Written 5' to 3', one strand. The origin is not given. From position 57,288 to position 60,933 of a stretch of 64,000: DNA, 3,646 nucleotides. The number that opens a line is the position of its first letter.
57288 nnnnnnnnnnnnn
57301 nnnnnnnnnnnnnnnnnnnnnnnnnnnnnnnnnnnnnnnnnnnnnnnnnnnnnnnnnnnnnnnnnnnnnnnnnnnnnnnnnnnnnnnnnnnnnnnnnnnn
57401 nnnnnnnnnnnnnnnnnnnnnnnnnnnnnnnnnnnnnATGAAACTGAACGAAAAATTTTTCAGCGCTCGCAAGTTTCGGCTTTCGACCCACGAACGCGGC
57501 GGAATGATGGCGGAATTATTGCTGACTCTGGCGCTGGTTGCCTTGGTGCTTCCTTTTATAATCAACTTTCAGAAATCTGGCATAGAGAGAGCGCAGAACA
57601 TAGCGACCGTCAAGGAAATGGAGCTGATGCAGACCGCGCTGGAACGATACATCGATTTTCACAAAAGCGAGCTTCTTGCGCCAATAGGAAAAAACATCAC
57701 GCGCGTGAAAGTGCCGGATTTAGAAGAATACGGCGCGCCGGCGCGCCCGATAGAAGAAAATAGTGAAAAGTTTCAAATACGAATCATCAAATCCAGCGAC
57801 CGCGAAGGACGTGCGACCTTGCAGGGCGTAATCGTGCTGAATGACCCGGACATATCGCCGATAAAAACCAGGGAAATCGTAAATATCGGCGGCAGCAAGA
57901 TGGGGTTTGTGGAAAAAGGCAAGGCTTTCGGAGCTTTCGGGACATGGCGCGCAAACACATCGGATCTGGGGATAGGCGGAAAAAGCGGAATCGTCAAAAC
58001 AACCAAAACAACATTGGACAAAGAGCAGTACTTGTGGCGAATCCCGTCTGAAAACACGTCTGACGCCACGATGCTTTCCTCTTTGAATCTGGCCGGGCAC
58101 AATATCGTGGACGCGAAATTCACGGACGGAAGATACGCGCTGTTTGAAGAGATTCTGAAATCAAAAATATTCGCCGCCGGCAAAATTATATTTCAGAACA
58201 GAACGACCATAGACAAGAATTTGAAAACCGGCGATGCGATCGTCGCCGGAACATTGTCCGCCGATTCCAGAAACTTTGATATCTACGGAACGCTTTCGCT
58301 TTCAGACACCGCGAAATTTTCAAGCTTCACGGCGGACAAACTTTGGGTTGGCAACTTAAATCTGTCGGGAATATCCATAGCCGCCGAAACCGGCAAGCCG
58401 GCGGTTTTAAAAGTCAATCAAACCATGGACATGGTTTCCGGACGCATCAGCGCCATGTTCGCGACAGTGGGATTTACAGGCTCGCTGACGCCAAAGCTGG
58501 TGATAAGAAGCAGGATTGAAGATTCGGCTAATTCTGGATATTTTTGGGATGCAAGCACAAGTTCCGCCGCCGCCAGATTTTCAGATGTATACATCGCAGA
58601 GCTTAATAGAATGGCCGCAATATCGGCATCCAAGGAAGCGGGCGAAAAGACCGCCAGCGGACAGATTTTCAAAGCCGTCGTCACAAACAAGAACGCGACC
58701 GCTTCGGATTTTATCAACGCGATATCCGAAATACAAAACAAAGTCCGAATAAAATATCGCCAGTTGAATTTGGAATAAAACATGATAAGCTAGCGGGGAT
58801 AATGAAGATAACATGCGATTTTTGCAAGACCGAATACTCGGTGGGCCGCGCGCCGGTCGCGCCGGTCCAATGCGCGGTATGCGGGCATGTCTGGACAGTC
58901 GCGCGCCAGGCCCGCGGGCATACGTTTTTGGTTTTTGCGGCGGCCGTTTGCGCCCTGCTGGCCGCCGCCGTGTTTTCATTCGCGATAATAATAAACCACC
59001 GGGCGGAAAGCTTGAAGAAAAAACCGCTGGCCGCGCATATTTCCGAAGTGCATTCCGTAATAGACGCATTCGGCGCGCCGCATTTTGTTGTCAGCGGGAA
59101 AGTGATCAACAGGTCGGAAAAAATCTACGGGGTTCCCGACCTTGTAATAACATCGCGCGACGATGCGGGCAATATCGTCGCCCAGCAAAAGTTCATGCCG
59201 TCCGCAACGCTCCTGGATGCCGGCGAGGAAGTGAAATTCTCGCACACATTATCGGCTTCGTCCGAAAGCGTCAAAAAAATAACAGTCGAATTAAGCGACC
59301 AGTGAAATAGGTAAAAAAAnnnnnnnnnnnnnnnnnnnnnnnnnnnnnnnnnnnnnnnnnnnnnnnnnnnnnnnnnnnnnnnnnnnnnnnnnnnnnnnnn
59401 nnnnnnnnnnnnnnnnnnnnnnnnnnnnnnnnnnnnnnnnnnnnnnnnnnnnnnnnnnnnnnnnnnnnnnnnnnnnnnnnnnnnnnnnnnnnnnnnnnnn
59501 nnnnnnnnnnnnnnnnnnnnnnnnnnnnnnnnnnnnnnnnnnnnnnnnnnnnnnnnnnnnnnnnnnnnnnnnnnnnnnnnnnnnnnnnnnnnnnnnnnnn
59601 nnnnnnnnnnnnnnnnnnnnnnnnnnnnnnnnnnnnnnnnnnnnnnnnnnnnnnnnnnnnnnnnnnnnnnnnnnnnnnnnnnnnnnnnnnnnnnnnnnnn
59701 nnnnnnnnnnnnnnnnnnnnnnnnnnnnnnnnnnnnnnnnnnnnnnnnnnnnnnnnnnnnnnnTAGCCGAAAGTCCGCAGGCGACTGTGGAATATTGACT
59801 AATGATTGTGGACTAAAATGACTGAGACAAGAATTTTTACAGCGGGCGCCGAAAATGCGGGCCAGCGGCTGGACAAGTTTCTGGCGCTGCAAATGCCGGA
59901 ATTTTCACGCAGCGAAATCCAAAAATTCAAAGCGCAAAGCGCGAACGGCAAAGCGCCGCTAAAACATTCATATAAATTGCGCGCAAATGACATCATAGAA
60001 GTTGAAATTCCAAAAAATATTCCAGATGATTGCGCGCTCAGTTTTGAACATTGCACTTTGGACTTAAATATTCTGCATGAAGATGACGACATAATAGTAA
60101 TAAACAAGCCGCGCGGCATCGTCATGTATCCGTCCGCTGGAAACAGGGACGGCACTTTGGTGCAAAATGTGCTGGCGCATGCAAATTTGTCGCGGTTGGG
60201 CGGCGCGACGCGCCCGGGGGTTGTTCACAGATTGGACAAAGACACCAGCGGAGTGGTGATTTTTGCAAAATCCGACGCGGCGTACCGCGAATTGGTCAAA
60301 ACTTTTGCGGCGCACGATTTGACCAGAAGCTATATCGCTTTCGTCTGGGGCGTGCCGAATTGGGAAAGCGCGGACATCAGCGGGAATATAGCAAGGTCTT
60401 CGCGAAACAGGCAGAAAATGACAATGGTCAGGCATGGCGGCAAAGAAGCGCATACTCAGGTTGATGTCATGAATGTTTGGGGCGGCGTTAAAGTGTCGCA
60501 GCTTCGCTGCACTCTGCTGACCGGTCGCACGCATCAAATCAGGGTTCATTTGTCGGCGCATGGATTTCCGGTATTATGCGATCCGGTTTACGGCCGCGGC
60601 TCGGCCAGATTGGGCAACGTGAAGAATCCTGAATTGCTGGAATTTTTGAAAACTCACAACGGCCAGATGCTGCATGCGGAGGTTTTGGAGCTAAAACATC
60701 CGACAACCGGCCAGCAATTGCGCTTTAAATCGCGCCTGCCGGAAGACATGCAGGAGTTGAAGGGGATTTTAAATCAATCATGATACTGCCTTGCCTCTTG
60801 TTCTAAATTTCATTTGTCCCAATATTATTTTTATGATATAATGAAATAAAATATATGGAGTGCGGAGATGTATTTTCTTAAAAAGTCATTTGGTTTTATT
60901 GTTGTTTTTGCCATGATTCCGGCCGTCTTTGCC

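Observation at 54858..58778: Operon of three paralogous 400-470-aa proteins with prepilin-type N-termini ('giant pseudopilins'), without assembly genes nearby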

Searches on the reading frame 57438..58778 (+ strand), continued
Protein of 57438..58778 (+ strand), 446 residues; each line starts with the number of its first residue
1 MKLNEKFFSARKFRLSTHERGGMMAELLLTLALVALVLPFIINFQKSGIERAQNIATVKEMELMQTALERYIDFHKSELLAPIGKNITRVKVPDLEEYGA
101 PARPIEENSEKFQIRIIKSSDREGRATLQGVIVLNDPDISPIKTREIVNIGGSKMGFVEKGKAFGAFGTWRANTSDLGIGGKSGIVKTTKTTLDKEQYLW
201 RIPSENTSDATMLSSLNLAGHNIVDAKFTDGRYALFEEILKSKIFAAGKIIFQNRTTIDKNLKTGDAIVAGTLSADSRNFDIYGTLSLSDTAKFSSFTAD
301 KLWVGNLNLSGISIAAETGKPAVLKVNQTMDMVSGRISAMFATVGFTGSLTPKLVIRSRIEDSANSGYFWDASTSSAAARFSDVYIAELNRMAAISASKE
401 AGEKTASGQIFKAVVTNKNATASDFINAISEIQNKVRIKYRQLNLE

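Call 60: fold_search(model_id=the predicted structure, library=pdb)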
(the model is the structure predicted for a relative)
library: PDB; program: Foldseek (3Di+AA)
matches with E <= 10: 246; with E <= 0.001: 0
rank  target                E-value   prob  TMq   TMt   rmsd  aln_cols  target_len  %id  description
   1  9n6e_I                6.1e-01  0.11  0.10  0.24  11.5       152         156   10  L9-targeting immunogen bound to three copies of L9 Fab (released 2025-12-10)
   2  7pd7_A                6.1e-01  0.04  0.07  0.12  16.9       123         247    8  Crocagin methyl transferase CgnL (released 2022-08-17)
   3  3n8b_B                6.5e-01  0.51  0.06  0.35   0.9        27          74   18  Crystal Structure of Borrelia burgdorferi Pur-alpha (released 2010-10-06)
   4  7pd7_D                9.3e-01  0.03  0.07  0.11  17.4       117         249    8  Crocagin methyl transferase CgnL (released 2022-08-17)
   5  1nbi_A                1.0e+00  0.03  0.07  0.10  16.4       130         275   11  Structure of R175K mutated glycine N-methyltransferase complexed with S-adenosylmethionine, R175K:SAM. (released 2003-03-04)
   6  3nm7_B                1.3e+00  0.35  0.06  0.35   0.9        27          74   18  Crystal Structure of Borrelia burgdorferi Pur-alpha (released 2010-10-06)
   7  5uwb_A                1.3e+00  0.08  0.08  0.17  11.8        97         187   18  Re-refined 4FCZ: lipid-bound crystal structure of toluene-tolerance protein from Pseudomonas putida (released 2017-04-19)
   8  6imj_B                1.4e+00  0.05  0.06  0.07  10.5        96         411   10  The crystal structure of Se-AsfvLIG:DNA complex (released 2019-02-27)
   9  7pd7_C                1.5e+00  0.02  0.07  0.12  16.5       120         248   10  Crocagin methyl transferase CgnL (released 2022-08-17)
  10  3nm7_C                1.6e+00  0.30  0.06  0.34   1.0        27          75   18  Crystal Structure of Borrelia burgdorferi Pur-alpha (released 2010-10-06)
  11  3nm7_D                1.6e+00  0.30  0.06  0.34   0.9        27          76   18  Crystal Structure of Borrelia burgdorferi Pur-alpha (released 2010-10-06)
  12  3nm7_A                1.6e+00  0.28  0.06  0.30   1.1        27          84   18  Crystal Structure of Borrelia burgdorferi Pur-alpha (released 2010-10-06)
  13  3djw_A                1.6e+00  0.06  0.08  0.24  10.1        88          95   15  The thermo- and acido-stable ORF-99 from the archaeal virus AFV1 (released 2009-06-16)
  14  7wzf                  1.7e+00  0.03  0.08  0.13  14.5       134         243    9  Structural and mechanism analysis of YunM (released 2023-02-22)
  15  5tcq_A                1.8e+00  0.01  0.06  0.08  20.5       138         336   12  Near-atomic resolution cryo-EM structure of the Salmonella SPI-1 type III secretion injectisome secretin InvG (released 2016-12-21)
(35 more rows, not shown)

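Call 92: search_protein_families(library=pfam, alignment_id=A6, max_evalue=0.01)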
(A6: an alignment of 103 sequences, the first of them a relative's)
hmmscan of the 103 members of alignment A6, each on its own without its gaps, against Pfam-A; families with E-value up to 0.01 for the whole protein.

A. member 1, P0241 (446 aa): 1 family
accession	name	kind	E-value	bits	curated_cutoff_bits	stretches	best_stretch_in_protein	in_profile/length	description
PF23898.1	Crass_capsid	-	0.0047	15.8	27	0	189-253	63-127/496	Crassvirus major capsid protein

B. families by the number of members that match (of 103 scanned): 7 families
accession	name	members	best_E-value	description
PF04917.17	Shufflon_N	4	2.3e-06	Bacterial shufflon protein, N-terminal constant region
PF02873.21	MurB_C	2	0.0068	UDP-N-acetylenolpyruvoylglucosamine reductase, C-terminal domain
PF07963.17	N_methyl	1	0.00041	Prokaryotic N-terminal methylation motif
PF24261.1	DUF7462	1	0.0021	Family of unknown function (DUF7462)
PF12211.13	LMWSLP_N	1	0.0031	Low molecular weight S layer protein N terminal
PF23898.1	Crass_capsid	1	0.0047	Crassvirus major capsid protein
PF04519.19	Bactofilin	1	0.008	Polymer-forming cytoskeletal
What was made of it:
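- Closest known: PilV, the minor pilin/tip adhesin of IncI1/IncI2. Different: Sequence divergence is such that Pfam detects only 4 of 103 C orthologs (call 92).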

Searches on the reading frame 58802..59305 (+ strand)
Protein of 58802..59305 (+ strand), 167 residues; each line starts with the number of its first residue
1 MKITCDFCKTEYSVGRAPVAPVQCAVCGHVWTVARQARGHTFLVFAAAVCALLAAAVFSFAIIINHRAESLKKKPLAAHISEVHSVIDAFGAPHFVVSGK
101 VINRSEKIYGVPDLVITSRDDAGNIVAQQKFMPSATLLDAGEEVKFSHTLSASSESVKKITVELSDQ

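Call 3: search_protein_families(library=pfam, proteins=[window:58802-59305:+], max_evalue=1)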
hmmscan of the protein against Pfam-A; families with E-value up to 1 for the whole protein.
window:58802-59305:+ (167 aa): 5 families
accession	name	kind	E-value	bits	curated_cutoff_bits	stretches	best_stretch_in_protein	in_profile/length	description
PF13717.11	Zn_ribbon_4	-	1.7e-05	25.1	30.3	1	1-32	1-36/36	zinc-ribbon domain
PF11906.13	DUF3426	-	0.00017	22.2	27.7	1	82-157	68-140/147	Protein of unknown function (DUF3426)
PF08592.16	Anthrone_oxy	-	0.037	14.7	27.3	1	21-74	13-69/106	Anthrone oxygenase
PF19913.5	WCOB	-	0.15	12.8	23.4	1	124-165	26-67/121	Wolframin C-terminal OB-fold domain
PF13719.11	Zn_ribbon_5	-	0.81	9.9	29.3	0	1-33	1-37/37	zinc-ribbon domain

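Call 4: search_protein_families(library=ncbifam, proteins=[window:58802-59305:+], max_evalue=1)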
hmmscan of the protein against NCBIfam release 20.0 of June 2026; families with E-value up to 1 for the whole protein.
window:58802-59305:+ (167 aa): 4 families
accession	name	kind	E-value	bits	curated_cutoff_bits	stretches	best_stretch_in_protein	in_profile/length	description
TIGR02098.1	MJ0042_CXXC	domain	0.00022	20.8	20.9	1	1-33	1-37/38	MJ0042-type zinc finger domain-containing protein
NF038353.1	FxLYD_dom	domain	0.001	18.9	23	1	96-162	5-69/71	FxLYD domain-containing protein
NF001629.0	PRK00415.1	equivalog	0.0025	17.3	70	1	1-30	13-42/62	30S ribosomal protein S27e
NF041247.1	UsfY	equivalog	0.011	16.4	100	0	22-79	29-87/95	protein UsfY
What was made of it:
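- Checked: The next gene (58802-59305) has a Zn ribbon, a TM segment and a DUF3426-like domain, with sub-threshold or borderline scores (calls 3, 4).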

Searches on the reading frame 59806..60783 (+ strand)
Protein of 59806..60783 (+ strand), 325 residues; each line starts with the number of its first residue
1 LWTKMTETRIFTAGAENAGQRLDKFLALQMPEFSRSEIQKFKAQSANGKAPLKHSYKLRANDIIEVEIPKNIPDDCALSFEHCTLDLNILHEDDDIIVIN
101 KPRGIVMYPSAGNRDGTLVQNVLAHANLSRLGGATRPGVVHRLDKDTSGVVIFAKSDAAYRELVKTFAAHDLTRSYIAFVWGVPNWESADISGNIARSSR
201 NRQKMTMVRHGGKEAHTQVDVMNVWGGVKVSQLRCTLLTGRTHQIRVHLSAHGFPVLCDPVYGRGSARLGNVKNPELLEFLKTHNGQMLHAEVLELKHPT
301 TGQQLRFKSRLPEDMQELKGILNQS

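Call 14: search_protein_families(library=pfam, proteins=[window:59806-60783:+], max_evalue=0.001)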
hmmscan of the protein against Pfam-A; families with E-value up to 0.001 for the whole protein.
window:59806-60783:+ (325 aa): 1 family
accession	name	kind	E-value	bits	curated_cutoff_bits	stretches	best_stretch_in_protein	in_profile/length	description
PF00849.27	PseudoU_synth_2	-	4.2e-30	105.4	26.8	1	95-251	1-152/152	RNA pseudouridylate synthase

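Call 72: find_encoding_contigs(protein=window:59806-60783:+, flank=10000, max_places=1)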
Protein window:59806-60783:+ (325 aa): no gene with exactly this product is on record in the collection.
